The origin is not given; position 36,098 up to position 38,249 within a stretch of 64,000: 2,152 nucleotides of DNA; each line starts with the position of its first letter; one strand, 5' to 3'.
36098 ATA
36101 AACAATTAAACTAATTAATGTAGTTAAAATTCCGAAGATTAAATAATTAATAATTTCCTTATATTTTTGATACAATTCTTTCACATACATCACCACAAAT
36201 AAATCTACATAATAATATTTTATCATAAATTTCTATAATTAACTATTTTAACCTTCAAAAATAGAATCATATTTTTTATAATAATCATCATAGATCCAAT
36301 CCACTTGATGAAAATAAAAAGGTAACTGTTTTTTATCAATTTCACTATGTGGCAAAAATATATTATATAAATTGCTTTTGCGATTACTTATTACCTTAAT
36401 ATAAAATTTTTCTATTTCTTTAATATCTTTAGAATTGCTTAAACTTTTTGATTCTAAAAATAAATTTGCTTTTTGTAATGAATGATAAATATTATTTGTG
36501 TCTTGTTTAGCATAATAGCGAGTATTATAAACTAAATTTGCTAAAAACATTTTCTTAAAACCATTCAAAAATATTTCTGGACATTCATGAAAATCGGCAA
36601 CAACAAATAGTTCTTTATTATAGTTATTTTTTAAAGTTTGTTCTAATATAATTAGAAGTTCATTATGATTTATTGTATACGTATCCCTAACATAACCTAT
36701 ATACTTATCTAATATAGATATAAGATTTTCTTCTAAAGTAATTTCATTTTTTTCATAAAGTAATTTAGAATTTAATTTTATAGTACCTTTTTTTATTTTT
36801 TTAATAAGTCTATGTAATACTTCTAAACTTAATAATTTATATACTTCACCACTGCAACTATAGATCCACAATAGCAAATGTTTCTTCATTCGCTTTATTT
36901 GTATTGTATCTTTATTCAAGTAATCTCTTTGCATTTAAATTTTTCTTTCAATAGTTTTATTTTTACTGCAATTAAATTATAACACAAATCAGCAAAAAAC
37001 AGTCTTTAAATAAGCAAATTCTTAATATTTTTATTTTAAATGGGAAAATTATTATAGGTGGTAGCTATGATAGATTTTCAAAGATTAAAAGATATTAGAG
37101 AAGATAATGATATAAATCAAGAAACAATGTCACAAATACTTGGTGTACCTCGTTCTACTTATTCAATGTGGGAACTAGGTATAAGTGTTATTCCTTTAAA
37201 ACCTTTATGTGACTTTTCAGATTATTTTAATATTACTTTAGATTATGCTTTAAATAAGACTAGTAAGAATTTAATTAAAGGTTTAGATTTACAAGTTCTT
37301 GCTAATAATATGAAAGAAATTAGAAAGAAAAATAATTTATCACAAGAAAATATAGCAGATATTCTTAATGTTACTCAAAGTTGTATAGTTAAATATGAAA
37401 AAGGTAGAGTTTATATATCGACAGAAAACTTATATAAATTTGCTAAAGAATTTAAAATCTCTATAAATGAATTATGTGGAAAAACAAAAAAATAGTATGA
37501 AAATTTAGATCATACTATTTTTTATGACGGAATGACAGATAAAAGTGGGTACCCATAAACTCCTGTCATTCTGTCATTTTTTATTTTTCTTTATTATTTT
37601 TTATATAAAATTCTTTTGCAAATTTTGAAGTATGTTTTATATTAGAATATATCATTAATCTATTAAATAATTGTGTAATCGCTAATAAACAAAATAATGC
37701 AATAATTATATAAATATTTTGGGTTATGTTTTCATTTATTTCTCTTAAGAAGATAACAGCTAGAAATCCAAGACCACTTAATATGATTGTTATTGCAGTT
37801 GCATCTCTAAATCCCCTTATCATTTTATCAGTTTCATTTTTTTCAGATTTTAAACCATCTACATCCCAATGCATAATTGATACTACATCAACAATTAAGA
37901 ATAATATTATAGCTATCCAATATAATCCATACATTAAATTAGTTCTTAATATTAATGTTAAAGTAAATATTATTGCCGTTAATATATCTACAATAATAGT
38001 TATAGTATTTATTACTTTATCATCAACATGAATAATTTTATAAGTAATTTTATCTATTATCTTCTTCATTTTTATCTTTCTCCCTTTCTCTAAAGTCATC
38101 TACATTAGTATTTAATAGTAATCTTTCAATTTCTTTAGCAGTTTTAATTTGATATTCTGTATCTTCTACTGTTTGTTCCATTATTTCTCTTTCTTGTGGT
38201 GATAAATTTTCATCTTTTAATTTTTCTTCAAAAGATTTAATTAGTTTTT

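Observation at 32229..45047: Mobilizable LSR element carrying a complete three-component surface-glycosylation (GtrA / GT2 / GT-C-like) cargo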

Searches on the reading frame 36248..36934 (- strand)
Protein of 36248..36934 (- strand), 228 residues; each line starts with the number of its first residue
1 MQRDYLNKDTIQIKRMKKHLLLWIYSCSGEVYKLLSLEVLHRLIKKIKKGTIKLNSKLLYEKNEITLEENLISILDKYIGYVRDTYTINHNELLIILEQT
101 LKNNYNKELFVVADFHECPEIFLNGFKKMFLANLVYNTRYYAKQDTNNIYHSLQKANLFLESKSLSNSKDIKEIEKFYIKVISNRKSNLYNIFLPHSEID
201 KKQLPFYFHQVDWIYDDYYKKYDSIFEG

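Call 3: search_protein_families(library=pfam, proteins=[window:36248-36934:-], max_evalue=0.01)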
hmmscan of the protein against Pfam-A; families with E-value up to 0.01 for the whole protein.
window:36248-36934:- (228 aa): 0 families

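Call 16: search_protein_families(library=ncbifam, proteins=[window:36248-36934:-], max_evalue=0.01)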
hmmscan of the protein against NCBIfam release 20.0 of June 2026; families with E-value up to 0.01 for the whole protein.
window:36248-36934:- (228 aa): 0 families

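Call 17: search_protein_families(library=phrogs, proteins=[window:36248-36934:-], max_evalue=0.001)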
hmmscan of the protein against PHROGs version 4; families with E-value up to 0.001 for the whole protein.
window:36248-36934:- (228 aa): 0 families

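Call 58: find_homologous_proteins(query=window:36248-36934:-, max_evalue=0.001)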
Query window:36248-36934:- (228 aa): 29 proteins with E <= 0.001 among 317 candidates.
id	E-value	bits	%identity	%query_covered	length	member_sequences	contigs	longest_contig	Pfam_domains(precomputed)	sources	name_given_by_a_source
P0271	6.1e-142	489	99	100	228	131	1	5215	-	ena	-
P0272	6.4e-139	479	97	100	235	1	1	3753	-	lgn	-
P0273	1.5e-129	448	100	93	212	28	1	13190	-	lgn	-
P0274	7.8e-102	357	74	97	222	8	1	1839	-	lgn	-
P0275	3.7e-99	349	70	100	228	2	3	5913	-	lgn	-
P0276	1.2e-95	337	70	96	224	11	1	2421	-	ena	-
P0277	9.0e-89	315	64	100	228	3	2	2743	-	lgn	-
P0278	1.8e-84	301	90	68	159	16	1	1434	-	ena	-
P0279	1.5e-81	291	59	100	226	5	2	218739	-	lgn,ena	-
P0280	2.0e-81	291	62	100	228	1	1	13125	-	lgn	-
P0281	3.7e-80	287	60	99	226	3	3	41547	-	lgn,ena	-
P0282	3.7e-79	283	60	99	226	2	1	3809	-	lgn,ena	-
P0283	6.9e-77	276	60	97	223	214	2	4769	-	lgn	-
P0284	7.5e-75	269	59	100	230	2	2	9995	-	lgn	-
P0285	2.5e-72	261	59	96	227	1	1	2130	-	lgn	-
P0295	1.6e-48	183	45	98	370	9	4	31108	-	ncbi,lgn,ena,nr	ncbi:MAG: hypothetical protein IKJ03_00435 [Mycoplasmataceae bacterium]|nr:hypothetical protein [Myc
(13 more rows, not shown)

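Call 59: find_encoding_contigs(protein=P0279, flank=8000, max_places=2)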
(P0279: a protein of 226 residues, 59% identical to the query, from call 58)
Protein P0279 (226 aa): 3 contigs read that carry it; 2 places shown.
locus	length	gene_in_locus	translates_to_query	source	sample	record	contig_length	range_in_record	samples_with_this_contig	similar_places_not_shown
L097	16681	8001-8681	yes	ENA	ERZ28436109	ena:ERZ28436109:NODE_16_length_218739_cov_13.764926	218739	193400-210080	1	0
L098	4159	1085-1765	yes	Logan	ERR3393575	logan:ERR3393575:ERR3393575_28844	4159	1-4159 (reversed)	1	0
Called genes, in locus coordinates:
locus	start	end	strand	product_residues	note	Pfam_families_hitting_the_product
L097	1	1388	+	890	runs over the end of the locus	PF00535:Glycos_transf_2, PF10111:Glyco_tranf_2_2, PF13641:Glyco_tranf_2_3, PF04464:Glyphos_transf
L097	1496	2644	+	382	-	PF04464:Glyphos_transf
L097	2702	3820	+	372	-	PF04464:Glyphos_transf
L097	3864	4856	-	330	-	PF01757:Acyl_transf_3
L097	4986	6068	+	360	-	PF03717:PBP_dimer, PF00905:Transpeptidase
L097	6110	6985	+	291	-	PF18899:DUF5655 (faint)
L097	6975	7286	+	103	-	-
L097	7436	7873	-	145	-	PF13560:HTH_31 (faint), PF15731:MqsA_antitoxin (faint), PF01381:HTH_3 (weak), PF13443:HTH_26 (faint), PF12844:HTH_19, PF01381:HTH_3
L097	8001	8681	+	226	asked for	-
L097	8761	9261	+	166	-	-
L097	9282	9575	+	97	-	-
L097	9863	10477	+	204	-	-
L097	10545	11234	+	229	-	PF04973:NMN_transporter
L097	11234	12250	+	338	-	PF02423:OCD_Mu_crystall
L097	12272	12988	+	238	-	PF13489:Methyltransf_23, PF03848:TehB (weak), PF05175:MTS, PF13847:Methyltransf_31, PF08241:Methyltransf_11, PF08242:Methyltransf_12, PF13649:Methyltransf_25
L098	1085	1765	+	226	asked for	-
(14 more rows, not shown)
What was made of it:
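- A related genome carries three TagF-like genes (call 59).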

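Call 60: find_encoding_contigs(protein=P0295, flank=8000, max_places=2)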
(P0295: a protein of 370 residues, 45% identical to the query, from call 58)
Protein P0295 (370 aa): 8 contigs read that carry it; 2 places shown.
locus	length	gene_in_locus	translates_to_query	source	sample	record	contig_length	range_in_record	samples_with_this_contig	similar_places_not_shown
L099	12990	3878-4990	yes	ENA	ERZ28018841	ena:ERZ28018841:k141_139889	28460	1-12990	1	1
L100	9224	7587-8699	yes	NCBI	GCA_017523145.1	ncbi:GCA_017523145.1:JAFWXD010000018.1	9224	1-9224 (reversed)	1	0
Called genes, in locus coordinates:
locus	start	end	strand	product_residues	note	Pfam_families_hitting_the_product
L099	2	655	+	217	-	?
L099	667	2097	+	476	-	PF12161:HsdM_N, PF02384:N6_Mtase, PF07669:Eco57I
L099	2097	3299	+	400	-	PF01420:Methylase_S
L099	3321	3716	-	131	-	PF13560:HTH_31 (faint), PF15731:MqsA_antitoxin (faint), PF12844:HTH_19, PF01381:HTH_3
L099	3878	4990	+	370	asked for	-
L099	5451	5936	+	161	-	PF08281:Sigma70_r4_2 (weak), PF04545:Sigma70_r4 (weak)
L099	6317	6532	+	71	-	-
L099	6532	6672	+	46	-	-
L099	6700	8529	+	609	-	PF27438:PXO2_28_C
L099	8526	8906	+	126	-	-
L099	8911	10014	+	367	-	PF00437:T2SSE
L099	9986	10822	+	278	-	-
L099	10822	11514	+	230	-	-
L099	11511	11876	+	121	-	-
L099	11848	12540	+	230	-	PF09681:Phage_rep_org_N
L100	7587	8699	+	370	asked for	-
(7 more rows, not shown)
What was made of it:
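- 36248..36934 (-): 228-aa helical protein of unknown function. It is the first gene of the leftward unit but belongs with the divergent tandem-HTH regulator, not with the triad. A small lineage-restricted family (call 58) whose members always pair with the tandem-HTH gene (calls 59, 60).
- Tried and rejected: Function stays unknown; it is rejected as a glycosylation component on context grounds (calls 59, 60).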

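Call 61: search_protein_families(library=padloc, proteins=[window:36248-36934:-], max_evalue=0.01)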
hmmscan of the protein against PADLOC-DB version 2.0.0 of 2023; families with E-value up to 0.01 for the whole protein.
window:36248-36934:- (228 aa): 0 families
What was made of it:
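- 36248..36934 (-): No family hit (calls 3, 16, 17, 61).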

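Call 91: predict_structure(alignment_id=A5)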
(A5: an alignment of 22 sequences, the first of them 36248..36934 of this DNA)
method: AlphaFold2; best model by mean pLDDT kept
length: 228 residues; sequences in the alignment: 22
mean_pLDDT: 90.4   pTM: 0.89
mean pLDDT of the five models: 90.4, 90.3, 90.1, 89.8, 89.2
residues with pLDDT >= 90: 176; 70-90: 43; 50-70: 4; < 50: 5
segments of 3 or more residues with pLDDT < 50: 225-228
pLDDT, mean of each block of 10 residues (from residue 1): 73 94 91 95 93 82 89 94 93 94 94 75 91 98 96 97 95 97 89 94 95 95 58
secondary structure, 60 per line:
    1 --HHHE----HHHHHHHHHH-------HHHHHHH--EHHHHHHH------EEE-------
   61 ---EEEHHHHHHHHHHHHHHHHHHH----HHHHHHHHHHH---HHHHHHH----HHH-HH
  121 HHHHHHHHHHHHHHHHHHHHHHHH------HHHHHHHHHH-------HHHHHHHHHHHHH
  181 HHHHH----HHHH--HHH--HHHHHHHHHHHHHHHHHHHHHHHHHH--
elements in order: H11-20 H28-34 H38-44 E51-53 E64-66 H67-85 H90-100 H104-110 H119-144 H151-160 H168-185 H190-193 H201-226

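Call 93: fold_search(model_id=the predicted structure, library=pdb)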
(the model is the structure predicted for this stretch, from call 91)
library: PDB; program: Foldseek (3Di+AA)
matches with E <= 10: 116; with E <= 0.001: 0
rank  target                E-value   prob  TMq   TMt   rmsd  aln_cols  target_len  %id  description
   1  8qwr_A                3.7e-01  0.11  0.17  0.15  17.4       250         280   10  Crystal structure of CotB2 variant V80L (released 2024-04-24)
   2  7uni_C                8.3e-01  0.11  0.21  0.20  15.1       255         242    9  De novo designed chlorophyll dimer protein with Zn pheophorbide a methyl ester, SP2-ZnPPaM (released 2023-04-19)
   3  6hpn                  8.7e-01  0.08  0.18  0.19  21.5       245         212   11  Crystal structure of Borrelia spielmanii WP_012665240 (BSA64) - an orthologous protein to B. burgdorferi BBA64 (released 2019-10-09)
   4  8h9e_B                9.1e-01  0.08  0.17  0.10  14.6       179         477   12  Human ATP synthase F1 domain, state 1 (released 2023-05-31)
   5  6ggk_B                9.6e-01  0.08  0.18  0.16  17.4       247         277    9  Crystal structure of CotB2 C-terminal truncation (released 2018-10-10)
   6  7udj_H                1.1e+00  0.12  0.18  0.21  13.7       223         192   10  Crystal structure of designed helical repeat protein RPB_PEW3_R4 bound to PAWx4 peptide (released 2023-03-22)
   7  5guc_A                1.2e+00  0.06  0.17  0.15  17.2       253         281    9  Crystal structure of CotB2 (apo form) from Streptomyces melanosporofaciens (released 2017-06-07)
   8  3bqz_A                1.5e+00  0.06  0.16  0.18  15.1       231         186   12  Crystal Structure of the Complex of Malachite Green Bound to QacR(E90Q), a Mutant of a Multidrug Binding Transcription (released 2008-12-23)
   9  6fxe_B                2.1e+00  0.08  0.21  0.24  18.7       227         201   11  BBE31 from Lyme disease agent Borrelia (Borreliella) burgdorferi playing a vital role in successful colonization of th (released 2019-03-20)
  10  7uni_D                2.2e+00  0.08  0.22  0.21  14.3       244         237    9  De novo designed chlorophyll dimer protein with Zn pheophorbide a methyl ester, SP2-ZnPPaM (released 2023-04-19)
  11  3jv3_A                2.2e+00  0.03  0.15  0.13  17.9       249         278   11  Structure of SH3E-DH unit of murine intersectin-1L (released 2010-07-14)
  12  6zpo_B                2.3e+00  0.06  0.17  0.10  14.9       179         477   12  bovine ATP synthase monomer state 1 (combined) (released 2020-09-09)
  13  6z0c_B                2.4e+00  0.04  0.16  0.18  22.6       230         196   12  Structure of in silico modelled artificial Maquette-3 protein (released 2021-03-17)
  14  6yy0_B                2.5e+00  0.05  0.17  0.10  14.9       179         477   12  bovine ATP synthase F1-peripheral stalk domain, state 1 (released 2020-09-09)
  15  7tu8_A                2.5e+00  0.03  0.12  0.08  21.4       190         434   10  Structure of the L. blandensis dGTPase H125A mutant bound to dGTP and dATP (released 2022-06-01)
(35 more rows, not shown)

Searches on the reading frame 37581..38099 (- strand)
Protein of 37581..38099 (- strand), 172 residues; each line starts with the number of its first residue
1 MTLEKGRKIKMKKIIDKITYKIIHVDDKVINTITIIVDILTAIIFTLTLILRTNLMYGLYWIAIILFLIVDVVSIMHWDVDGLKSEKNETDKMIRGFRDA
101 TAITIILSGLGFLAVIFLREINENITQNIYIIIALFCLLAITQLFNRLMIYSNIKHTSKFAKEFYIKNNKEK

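Call 3: search_protein_families(library=pfam, proteins=[window:37581-38099:-], max_evalue=0.01)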
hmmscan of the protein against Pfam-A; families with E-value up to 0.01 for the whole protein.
window:37581-38099:- (172 aa): 0 families

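Call 16: search_protein_families(library=ncbifam, proteins=[window:37581-38099:-], max_evalue=0.01)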
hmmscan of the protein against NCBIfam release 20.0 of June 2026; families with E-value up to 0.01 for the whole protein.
window:37581-38099:- (172 aa): 1 family
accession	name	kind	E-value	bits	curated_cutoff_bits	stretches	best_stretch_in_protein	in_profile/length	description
NF046000.1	MAG1210_fam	subfamily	0.0043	15.7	275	1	83-163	48-133/550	MAG1210 family protein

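Call 17: search_protein_families(library=phrogs, proteins=[window:37581-38099:-], max_evalue=0.001)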
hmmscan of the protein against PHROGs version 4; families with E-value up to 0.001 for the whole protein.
window:37581-38099:- (172 aa): 0 families

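Call 61: search_protein_families(library=padloc, proteins=[window:37581-38099:-], max_evalue=0.01)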
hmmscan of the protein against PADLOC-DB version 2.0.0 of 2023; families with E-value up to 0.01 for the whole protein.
window:37581-38099:- (172 aa): 1 family
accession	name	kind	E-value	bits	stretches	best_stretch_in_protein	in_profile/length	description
PDLC02365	PycTM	-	0.0087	14.4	1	103-169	27-92/165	-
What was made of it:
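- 37581..38099 (-): 172-aa membrane protein of unknown function, overlapping the end of the repressor-like gene. No significant family (calls 3, 16, 61).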
